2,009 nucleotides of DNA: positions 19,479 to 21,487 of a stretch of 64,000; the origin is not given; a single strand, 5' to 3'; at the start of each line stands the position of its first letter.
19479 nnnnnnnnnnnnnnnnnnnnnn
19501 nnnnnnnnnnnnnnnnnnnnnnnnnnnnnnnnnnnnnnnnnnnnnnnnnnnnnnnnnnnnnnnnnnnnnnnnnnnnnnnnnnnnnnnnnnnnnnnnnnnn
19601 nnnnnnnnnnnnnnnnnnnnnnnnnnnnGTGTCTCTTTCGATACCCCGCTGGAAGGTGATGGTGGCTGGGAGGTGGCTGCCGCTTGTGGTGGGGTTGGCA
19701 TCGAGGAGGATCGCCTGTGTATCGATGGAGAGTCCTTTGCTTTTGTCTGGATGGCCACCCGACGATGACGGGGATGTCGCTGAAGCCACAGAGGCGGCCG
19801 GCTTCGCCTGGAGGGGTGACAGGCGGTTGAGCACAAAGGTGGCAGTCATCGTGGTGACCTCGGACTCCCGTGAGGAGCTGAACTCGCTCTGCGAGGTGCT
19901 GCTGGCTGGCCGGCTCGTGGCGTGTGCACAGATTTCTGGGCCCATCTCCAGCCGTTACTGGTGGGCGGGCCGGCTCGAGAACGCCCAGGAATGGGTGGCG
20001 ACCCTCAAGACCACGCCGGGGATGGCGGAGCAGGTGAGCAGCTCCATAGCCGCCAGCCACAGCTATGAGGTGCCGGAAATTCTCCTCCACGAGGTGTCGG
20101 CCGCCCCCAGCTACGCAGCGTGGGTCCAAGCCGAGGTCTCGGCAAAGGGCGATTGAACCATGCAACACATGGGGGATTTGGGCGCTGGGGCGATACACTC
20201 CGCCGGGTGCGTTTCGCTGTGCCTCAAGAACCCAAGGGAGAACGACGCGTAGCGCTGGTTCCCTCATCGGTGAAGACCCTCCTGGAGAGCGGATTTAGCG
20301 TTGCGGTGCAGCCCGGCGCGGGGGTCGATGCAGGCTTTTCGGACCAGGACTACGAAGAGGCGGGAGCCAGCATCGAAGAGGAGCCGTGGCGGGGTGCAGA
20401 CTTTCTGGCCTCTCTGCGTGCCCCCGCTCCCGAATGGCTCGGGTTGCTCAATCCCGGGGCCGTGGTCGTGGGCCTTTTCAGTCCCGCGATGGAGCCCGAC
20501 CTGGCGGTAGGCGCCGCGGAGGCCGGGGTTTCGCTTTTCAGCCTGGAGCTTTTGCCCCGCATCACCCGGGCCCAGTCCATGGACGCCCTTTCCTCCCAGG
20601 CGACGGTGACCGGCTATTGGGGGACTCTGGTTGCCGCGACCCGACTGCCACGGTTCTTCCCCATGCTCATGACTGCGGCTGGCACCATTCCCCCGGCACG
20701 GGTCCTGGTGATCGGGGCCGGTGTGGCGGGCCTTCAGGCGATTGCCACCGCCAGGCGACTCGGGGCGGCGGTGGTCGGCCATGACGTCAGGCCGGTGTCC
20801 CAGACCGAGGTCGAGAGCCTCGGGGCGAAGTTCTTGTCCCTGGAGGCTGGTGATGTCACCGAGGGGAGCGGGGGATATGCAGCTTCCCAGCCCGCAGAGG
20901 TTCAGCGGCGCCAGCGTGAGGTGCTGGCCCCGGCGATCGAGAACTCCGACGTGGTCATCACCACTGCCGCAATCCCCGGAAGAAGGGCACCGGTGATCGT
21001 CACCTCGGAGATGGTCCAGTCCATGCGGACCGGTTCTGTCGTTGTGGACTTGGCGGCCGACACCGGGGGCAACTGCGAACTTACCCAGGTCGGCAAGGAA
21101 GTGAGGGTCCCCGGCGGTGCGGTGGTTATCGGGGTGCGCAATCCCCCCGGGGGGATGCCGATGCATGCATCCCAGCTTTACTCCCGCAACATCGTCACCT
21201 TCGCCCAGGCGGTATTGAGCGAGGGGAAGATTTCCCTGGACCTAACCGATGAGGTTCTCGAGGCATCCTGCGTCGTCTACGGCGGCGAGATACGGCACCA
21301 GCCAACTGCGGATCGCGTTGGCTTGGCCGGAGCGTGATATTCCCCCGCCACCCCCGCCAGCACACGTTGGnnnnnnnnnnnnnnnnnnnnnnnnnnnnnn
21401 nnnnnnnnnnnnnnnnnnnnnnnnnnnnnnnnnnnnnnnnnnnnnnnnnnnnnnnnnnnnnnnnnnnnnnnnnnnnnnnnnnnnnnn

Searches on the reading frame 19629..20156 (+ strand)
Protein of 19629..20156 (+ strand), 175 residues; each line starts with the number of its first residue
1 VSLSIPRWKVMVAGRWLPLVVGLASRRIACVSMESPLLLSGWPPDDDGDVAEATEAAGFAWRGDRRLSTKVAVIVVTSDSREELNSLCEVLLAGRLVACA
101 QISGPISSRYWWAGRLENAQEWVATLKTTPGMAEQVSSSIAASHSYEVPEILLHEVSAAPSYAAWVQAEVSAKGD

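Call 39: search_protein_families(library=pfam, proteins=[window:19629-20156:+], max_evalue=0.000001)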
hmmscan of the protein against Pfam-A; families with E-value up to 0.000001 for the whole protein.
window:19629-20156:+ (175 aa): 1 family
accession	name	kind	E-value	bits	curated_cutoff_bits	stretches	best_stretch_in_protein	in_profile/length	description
PF03091.20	CutA1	-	9e-26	90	22.4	1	73-168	2-98/99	CutA1 divalent ion tolerance protein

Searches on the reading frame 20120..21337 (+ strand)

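Call 39: search_protein_families(library=pfam, proteins=[window:20120-21337:+], max_evalue=0.000001)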
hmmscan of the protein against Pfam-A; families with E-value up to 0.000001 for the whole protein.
window:20120-21337:+ (405 aa): 2 families
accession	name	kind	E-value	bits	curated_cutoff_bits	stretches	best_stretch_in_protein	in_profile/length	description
PF01262.27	AlaDh_PNT_C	-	1e-64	218.3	23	1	170-393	3-213/214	Alanine dehydrogenase/PNT, C-terminal domain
PF05222.21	AlaDh_PNT_N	-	4.6e-35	121.3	30.4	1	34-163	2-135/136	Alanine dehydrogenase/PNT, N-terminal domain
